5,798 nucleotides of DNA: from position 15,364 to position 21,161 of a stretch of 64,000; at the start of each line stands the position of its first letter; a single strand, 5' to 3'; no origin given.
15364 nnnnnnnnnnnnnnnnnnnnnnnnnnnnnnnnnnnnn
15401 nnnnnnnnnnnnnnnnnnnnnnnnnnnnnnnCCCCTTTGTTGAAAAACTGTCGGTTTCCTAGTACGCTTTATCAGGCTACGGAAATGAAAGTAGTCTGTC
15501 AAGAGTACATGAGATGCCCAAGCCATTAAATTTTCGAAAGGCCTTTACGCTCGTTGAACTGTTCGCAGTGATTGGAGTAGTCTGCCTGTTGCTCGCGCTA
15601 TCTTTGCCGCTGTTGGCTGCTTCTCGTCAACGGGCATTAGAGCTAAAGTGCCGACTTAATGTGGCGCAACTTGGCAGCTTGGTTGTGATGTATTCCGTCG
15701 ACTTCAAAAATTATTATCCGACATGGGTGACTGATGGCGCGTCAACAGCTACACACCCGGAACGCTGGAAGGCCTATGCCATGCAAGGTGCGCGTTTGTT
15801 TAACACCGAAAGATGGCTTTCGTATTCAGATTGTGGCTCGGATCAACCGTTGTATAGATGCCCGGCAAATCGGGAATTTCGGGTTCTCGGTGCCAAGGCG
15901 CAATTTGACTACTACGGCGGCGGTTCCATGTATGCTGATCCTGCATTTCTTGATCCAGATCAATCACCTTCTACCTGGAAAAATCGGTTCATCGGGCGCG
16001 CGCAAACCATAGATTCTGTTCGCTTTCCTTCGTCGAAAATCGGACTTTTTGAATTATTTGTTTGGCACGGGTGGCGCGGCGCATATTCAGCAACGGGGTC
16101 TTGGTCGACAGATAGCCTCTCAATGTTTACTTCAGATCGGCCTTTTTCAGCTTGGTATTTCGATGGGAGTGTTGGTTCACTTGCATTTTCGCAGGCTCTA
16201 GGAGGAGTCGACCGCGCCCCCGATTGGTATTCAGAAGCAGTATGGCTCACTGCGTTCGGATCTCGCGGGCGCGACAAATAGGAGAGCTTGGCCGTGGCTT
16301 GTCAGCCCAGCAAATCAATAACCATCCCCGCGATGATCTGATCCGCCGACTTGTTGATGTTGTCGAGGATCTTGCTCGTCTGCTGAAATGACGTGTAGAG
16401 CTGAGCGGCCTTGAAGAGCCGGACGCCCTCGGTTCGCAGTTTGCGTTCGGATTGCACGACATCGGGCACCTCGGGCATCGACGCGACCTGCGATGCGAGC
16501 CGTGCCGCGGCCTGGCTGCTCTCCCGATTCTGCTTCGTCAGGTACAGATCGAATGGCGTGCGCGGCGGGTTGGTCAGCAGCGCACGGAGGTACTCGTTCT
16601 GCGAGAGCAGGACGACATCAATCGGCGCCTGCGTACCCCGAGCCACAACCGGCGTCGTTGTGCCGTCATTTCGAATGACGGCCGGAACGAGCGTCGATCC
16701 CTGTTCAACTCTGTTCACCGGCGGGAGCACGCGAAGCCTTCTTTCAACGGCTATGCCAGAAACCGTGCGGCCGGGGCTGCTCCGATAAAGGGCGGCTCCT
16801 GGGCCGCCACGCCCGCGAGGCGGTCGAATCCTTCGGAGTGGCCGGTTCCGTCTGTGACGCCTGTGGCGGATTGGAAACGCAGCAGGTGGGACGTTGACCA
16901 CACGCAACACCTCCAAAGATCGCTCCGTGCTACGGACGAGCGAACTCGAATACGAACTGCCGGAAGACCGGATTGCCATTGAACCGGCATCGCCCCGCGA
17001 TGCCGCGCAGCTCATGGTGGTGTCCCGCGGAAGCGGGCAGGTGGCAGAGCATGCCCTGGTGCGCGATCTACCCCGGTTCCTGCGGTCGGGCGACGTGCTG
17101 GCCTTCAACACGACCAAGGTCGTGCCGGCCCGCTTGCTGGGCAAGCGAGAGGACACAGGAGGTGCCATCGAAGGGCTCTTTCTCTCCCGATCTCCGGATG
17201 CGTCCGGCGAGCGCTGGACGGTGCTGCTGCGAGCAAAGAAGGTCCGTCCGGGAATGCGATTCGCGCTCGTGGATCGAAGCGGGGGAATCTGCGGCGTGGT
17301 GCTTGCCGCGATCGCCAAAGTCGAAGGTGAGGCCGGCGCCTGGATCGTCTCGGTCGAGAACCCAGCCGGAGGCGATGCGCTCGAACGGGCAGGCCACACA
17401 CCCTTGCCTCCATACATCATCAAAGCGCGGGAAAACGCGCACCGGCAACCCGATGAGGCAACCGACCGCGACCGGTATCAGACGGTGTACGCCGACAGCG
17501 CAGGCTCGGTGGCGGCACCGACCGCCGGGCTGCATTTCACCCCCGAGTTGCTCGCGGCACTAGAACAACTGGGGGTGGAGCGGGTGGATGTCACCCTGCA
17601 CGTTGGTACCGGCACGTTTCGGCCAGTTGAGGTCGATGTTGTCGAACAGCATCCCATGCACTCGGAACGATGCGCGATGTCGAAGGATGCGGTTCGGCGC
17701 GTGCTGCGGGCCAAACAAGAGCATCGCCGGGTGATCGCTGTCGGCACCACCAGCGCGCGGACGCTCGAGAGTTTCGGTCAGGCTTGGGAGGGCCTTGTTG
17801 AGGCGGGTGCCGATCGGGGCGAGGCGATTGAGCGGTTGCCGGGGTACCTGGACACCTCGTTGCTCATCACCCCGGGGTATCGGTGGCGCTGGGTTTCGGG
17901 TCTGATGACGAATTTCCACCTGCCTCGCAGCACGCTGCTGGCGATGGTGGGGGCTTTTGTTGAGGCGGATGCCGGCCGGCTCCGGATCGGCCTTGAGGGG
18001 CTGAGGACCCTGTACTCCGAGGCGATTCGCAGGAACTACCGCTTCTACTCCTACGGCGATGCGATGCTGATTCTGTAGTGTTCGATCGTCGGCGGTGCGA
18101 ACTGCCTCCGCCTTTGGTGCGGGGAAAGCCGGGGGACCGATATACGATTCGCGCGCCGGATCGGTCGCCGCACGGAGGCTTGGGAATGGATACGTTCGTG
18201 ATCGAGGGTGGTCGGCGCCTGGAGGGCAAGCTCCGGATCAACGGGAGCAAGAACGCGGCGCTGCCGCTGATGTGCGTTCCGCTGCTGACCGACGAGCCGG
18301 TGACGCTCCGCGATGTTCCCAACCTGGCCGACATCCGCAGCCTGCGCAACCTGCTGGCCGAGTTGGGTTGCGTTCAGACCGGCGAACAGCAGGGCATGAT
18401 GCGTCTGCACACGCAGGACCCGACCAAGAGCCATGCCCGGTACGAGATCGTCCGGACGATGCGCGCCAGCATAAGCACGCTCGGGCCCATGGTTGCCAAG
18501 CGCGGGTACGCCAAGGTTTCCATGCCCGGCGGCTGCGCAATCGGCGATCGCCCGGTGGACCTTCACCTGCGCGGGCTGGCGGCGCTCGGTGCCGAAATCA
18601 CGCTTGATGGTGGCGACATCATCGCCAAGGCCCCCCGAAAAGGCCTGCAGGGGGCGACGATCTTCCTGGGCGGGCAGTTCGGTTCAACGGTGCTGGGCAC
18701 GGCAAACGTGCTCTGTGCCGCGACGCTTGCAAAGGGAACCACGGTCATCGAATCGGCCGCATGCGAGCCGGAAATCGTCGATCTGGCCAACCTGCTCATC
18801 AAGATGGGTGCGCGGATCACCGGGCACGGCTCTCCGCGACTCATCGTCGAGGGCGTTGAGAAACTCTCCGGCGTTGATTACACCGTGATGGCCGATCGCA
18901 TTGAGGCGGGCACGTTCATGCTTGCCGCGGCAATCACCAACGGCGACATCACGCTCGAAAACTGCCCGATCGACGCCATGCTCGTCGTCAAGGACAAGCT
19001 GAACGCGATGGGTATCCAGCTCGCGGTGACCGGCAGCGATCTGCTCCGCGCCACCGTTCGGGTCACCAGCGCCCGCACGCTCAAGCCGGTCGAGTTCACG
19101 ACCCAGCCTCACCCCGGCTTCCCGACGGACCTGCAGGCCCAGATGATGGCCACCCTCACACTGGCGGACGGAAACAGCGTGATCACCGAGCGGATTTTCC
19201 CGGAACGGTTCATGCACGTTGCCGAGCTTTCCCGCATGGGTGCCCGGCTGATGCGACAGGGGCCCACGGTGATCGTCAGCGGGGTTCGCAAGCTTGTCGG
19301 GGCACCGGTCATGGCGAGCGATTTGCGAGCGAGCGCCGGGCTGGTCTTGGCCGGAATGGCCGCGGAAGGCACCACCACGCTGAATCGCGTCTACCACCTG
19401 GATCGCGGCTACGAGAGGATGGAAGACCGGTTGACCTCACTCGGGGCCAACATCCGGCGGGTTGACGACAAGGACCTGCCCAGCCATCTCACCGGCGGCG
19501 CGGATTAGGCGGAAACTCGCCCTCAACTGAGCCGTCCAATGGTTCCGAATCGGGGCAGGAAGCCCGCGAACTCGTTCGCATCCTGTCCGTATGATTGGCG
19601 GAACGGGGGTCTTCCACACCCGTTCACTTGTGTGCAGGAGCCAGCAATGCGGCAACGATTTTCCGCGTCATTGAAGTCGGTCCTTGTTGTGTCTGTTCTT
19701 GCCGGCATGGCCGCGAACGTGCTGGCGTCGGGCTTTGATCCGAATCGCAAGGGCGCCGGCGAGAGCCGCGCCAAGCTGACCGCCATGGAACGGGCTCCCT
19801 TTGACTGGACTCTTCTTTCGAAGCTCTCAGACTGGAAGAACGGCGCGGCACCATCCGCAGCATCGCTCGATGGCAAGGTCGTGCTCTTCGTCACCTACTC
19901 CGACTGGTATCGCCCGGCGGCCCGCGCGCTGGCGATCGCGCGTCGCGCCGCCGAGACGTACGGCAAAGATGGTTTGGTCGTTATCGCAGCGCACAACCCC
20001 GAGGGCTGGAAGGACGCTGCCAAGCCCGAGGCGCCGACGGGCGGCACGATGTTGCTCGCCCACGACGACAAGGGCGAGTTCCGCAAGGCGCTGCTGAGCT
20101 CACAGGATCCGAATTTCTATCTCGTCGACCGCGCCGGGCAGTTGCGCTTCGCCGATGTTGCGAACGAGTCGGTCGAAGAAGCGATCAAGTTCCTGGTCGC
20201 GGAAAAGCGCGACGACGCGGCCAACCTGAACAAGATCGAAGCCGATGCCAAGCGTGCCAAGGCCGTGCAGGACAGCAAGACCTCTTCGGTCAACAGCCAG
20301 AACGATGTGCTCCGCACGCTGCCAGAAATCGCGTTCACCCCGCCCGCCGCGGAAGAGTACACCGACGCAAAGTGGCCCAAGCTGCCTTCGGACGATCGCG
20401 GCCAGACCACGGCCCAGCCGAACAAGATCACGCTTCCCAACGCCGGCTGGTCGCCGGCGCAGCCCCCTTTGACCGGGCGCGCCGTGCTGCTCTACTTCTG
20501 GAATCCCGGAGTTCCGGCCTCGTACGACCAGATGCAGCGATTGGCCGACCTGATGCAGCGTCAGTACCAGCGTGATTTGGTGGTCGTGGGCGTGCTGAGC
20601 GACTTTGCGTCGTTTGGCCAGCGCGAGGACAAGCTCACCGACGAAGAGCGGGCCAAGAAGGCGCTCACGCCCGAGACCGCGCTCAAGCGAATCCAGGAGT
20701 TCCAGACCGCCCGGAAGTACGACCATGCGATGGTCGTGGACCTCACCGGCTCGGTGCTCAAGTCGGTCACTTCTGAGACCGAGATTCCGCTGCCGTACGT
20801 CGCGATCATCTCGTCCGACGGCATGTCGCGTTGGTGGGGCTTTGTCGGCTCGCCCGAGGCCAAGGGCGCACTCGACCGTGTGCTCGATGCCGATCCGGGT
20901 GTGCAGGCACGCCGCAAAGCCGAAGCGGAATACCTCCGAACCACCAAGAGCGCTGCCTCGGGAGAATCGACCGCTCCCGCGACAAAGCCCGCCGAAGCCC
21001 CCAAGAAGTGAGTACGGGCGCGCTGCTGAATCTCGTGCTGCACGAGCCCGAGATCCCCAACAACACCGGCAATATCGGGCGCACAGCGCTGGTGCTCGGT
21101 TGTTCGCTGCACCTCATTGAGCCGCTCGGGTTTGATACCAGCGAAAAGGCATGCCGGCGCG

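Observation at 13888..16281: Lower-G+C three-gene cassette, copy 1 of 2: pseudopilin-like gene divergent from a coupled Cys-rich secreted protein and a C-terminally anchored protein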

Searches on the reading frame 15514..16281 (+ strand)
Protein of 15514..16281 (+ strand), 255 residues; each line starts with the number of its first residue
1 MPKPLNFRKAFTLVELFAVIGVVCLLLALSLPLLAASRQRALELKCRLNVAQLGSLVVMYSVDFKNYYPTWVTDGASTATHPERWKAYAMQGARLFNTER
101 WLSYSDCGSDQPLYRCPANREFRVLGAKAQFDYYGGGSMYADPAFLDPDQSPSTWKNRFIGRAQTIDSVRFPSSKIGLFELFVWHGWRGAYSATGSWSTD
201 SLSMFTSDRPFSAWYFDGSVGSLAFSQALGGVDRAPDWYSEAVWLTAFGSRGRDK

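Call 8: search_protein_families(library=pfam, proteins=[window:15514-16281:+], max_evalue=1)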
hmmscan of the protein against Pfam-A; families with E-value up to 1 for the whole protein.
window:15514-16281:+ (255 aa): 2 families
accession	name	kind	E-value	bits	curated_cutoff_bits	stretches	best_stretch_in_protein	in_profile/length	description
PF07596.16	SBP_bac_10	-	0.12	12.8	23.3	0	38-83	4-49/268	Protein of unknown function (DUF1559)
PF17033.10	Peptidase_M99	-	0.32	10.8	27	1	136-173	129-166/267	Carboxypeptidase controlling helical cell shape catalytic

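Call 9: search_protein_families(library=ncbifam, proteins=[window:15514-16281:+], max_evalue=1)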
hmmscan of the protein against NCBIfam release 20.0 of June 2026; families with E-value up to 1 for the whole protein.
window:15514-16281:+ (255 aa): 7 families
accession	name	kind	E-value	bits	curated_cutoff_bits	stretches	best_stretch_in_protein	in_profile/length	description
TIGR01710.1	typeII_sec_gspG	equivalog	2.7e-05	24.2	88.85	1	10-70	2-61/134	type II secretion system major pseudopilin GspG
NF040999.1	pilin_ComGC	equivalog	0.00049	20.3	75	1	9-64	2-57/84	competence type IV pilus major pilin ComGC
TIGR02596.1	TIGR02596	subfamily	0.0079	16.3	70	1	11-37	1-27/196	Verru_Chthon cassette protein D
NF041013.1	T4P_ComGE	equivalog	0.039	14.1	49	1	9-52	4-47/83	competence type IV pilus minor pilin ComGE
NF007862.0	PRK10574.1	equivalog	0.051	13.7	138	1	8-34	4-30/145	prepilin peptidase-dependent pilin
NF040982.1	ComGD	equivalog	0.15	12.5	70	1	9-43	2-35/139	competence type IV pilus minor pilin ComGD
TIGR02532.1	IV_pilin_GFxxxE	domain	0.17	11.8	16.3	1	9-29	2-22/24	prepilin-type N-terminal cleavage/methylation domain-containing protein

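Call 46: find_homologous_proteins(query=window:15514-16281:+, max_evalue=0.001)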
Query window:15514-16281:+ (255 aa): 9 proteins with E <= 0.001 among 1930 candidates.
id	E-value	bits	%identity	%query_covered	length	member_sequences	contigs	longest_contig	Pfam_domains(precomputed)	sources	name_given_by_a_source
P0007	1.9e-172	590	100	100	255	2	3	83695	-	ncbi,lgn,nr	ncbi:MAG: hypothetical protein JNK16_08200 [Phycisphaerales bacterium]|nr:hypothetical protein [Phyc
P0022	7.9e-80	286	53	85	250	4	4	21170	-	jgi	jgi:prepilin-type N-terminal cleavage/methylation domain-containing protein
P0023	1.1e-69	253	53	83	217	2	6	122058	-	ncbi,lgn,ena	-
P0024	4.8e-7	48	30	57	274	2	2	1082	PF07963.18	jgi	jgi:prepilin-type N-terminal cleavage/methylation domain-containing protein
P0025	1.1e-5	43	30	37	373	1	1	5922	PF07963.18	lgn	-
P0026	1.3e-5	43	42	24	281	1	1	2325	PF07963.18,PF07596.17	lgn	-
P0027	4.1e-4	38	30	56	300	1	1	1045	PF07963.18,PF07596.17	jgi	jgi:prepilin-type N-terminal cleavage/methylation domain-containing protein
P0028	6.4e-4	37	40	23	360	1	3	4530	PF07963.18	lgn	-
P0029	6.7e-4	37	37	27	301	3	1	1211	PF07963.18,PF07596.17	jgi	jgi:prepilin-type N-terminal cleavage/methylation domain-containing protein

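Call 47: find_encoding_contigs(protein=P0022, flank=6000, max_places=3)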
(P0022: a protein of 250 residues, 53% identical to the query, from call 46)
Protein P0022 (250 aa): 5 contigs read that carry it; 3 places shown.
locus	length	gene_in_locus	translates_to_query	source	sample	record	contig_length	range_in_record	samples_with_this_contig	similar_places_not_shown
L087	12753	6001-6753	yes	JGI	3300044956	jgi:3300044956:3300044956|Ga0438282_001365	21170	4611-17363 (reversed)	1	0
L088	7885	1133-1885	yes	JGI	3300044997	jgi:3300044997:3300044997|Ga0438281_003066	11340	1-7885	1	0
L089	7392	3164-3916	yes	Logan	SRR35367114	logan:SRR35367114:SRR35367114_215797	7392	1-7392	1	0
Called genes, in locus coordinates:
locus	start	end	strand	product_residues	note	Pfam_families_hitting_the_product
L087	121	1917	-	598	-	-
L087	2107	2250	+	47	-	-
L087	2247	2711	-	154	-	-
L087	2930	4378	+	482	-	PF01207:Dus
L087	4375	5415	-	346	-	-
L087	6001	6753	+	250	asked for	-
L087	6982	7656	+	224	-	-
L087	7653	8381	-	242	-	-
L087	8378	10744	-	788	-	PF00069:Pkinase, PF07714:PK_Tyr_Ser-Thr, PF06293:Kdo (weak), PF17667:Pkinase_fungal (faint), PF05226:CHASE2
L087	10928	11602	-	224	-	PF00881:Nitroreductase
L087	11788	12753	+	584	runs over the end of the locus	PF03806:ABG_transport, PF03606:DcuC (weak), PF03806:ABG_transport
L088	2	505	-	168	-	?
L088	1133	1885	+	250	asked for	-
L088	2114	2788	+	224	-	-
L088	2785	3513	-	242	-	-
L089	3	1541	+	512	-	?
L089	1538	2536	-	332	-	-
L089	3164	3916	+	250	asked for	-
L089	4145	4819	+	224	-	-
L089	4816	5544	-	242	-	-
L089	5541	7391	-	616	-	?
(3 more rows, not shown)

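Call 48: find_encoding_contigs(protein=P0023, flank=6000, max_places=3)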
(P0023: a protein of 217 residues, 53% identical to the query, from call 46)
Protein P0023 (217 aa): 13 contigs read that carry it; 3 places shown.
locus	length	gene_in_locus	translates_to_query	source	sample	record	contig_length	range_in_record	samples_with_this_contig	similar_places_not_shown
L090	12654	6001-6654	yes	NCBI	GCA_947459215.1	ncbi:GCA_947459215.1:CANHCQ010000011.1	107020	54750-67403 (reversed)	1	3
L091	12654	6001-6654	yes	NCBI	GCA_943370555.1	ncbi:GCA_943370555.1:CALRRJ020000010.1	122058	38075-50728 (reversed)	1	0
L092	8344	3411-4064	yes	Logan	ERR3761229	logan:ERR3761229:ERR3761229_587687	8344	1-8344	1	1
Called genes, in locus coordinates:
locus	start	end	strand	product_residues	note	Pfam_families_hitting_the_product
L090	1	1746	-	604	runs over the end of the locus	-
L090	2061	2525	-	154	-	-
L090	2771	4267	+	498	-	PF01207:Dus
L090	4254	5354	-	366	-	-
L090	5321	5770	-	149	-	-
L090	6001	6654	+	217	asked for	-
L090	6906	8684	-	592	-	PF03806:ABG_transport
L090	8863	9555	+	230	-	PF00881:Nitroreductase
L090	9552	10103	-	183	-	-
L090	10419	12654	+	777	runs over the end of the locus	PF00069:Pkinase, PF07714:PK_Tyr_Ser-Thr, PF06293:Kdo, PF05226:CHASE2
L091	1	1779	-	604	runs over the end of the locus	-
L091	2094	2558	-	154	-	-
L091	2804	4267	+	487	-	PF01207:Dus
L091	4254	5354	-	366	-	-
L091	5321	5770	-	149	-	-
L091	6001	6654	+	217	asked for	-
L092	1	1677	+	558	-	?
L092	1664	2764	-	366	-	-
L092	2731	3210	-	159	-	-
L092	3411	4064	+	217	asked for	-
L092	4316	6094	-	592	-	PF03806:ABG_transport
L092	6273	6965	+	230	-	PF00881:Nitroreductase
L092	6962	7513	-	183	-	-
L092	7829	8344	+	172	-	?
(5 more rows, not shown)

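Call 82: search_protein_families(library=padloc, proteins=[window:15514-16281:+], max_evalue=0.1)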
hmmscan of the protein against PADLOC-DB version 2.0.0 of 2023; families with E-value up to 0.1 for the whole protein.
window:15514-16281:+ (255 aa): 0 families

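Call 90: search_protein_families(library=pfam, proteins=[L087:6982-7656:+, L087:7653-8381:-, L090:2061-2525:-], max_evalue=1)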
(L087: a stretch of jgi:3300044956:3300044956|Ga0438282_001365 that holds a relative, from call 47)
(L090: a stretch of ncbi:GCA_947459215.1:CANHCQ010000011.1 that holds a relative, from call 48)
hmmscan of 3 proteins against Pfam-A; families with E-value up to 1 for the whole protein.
L087:6982-7656:+ (224 aa): 0 families

L087:7653-8381:- (242 aa): 0 families

L090:2061-2525:- (154 aa): 1 family
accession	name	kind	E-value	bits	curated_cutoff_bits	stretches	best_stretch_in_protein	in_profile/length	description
PF06474.18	LPAM_MltD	-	0.54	10.9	24.8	0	13-29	16-32/34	MltD lipid attachment motif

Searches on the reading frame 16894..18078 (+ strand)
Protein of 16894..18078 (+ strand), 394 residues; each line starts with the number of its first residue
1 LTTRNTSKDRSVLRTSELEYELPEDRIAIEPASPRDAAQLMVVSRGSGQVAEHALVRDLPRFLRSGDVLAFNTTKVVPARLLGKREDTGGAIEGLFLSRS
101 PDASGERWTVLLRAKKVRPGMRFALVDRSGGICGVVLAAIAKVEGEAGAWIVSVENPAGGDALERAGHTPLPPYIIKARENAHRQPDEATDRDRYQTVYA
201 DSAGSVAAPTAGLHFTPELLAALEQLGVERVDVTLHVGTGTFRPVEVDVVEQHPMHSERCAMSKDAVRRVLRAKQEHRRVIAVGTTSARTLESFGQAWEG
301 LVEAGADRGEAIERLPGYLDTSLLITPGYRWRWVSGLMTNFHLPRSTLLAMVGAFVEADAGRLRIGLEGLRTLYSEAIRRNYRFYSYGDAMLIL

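Call 29: find_related_loci(query=window:16894-18078:+, collection=genome_contigs, flank=10000)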
Query window:16894-18078:+ (394 aa) in genome_contigs; peptide patterns used: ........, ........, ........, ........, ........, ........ (x = any residue, [..] = any of these).
227 stretches matched a pattern; 72 encode a relative of the query (tblastn E <= 1e-3); 72 distinct loci.
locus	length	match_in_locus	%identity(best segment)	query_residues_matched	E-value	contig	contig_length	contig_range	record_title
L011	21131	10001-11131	77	12-394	0e+0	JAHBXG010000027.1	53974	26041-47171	MAG: Phycisphaeraceae bacterium isolate ACE_PLA17 PLA17_27, whole genome shotgun sequence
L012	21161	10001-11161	70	4-394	0e+0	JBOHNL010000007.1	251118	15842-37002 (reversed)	MAG: Phycisphaerales bacterium isolate H1-B2_metawrap_bin.1 k127_104802, whole genome shotgun sequence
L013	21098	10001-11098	49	11-394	4e-110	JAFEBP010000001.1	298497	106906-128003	MAG: Planctomycetota bacterium isolate SZAS-3 PLAN-TMP-2__1__length-298497, whole genome shotgun sequence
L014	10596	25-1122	49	11-394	7e-109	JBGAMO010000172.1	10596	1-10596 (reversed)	MAG: Phycisphaerales bacterium isolate MAG_AAO_H125.45 AAOH125-45_opera_contig_10835, whole genome shotgun sequence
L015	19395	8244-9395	51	13-394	5e-107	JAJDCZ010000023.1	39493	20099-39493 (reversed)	MAG: Phycisphaerales bacterium isolate OFTM204 OFTM204_22, whole genome shotgun sequence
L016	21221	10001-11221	47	12-394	7e-107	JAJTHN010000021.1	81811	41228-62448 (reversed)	MAG: Phycisphaeraceae bacterium isolate CoA8_V101 k141_1781008, whole genome shotgun sequence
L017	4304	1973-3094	49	10-394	6e-105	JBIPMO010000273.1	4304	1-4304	MAG: Phycisphaerales bacterium isolate ME2016-09-23_3300044730_group7_bin33 Rohwer_bin1614_scaffold_36310_c1, whole geno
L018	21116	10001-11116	50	9-394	7e-102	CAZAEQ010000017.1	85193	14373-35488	MAG TPA_asm: uncultured Phycisphaeraceae bacterium isolate SRP302447_co4_775 genome assembly, contig: NODE_916_length_85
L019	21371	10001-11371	41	5-394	3e-97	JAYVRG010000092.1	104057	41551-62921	MAG: Phycisphaerales bacterium isolate GL72_UP_metabinner_9 GL72_UP_metabinner_9_91, whole genome shotgun sequence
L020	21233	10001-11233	46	6-394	7e-97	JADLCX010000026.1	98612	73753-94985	MAG: Phycisphaerales bacterium isolate SJ249 c_000000366030, whole genome shotgun sequence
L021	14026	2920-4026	49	10-394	1e-93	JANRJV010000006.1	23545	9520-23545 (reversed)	MAG: Planctomycetota bacterium isolate bins.524 k141_940604, whole genome shotgun sequence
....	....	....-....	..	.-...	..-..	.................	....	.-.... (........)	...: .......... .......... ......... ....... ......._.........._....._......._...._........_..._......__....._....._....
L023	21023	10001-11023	45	13-393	2e-87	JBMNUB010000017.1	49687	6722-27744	MAG: Candidatus Fimadaptatus sp. isolate SBF912SR2HQ0039 scaffold_2182_c3, whole genome shotgun sequence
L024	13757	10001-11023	44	13-394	3e-85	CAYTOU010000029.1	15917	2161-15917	MAG TPA_asm: uncultured Oscillospiraceae bacterium isolate binchicken_co354_337 genome assembly, contig: NODE_4054_lengt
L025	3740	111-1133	44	12-393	3e-84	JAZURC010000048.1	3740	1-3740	MAG: Clostridia bacterium isolate T1900044853_TS20190319.MAGScoT_cleanbin_000025 SGB_3041_k141_1651081, whole genome sho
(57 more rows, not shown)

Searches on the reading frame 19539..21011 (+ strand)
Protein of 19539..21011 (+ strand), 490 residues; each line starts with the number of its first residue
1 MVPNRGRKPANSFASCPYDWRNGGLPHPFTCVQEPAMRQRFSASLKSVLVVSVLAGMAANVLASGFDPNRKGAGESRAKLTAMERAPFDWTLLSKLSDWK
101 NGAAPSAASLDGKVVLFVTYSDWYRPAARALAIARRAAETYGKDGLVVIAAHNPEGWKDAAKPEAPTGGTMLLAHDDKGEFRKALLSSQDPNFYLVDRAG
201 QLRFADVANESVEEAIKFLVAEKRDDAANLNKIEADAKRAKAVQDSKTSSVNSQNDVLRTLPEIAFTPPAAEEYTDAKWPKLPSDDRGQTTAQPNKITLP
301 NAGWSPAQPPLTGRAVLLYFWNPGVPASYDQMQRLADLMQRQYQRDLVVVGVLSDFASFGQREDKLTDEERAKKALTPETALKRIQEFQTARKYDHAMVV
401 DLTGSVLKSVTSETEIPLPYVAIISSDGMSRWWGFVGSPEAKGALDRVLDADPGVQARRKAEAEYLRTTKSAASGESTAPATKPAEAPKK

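Call 86: search_protein_families(library=pfam, proteins=[window:19539-21011:+], max_evalue=0.00001)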
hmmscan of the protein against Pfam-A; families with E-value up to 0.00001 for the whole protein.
window:19539-21011:+ (490 aa): 1 family
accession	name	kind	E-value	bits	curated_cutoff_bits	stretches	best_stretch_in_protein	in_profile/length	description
PF00578.27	AhpC-TSA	-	3.5e-08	33.9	26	0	312-428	24-119/124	AhpC/TSA family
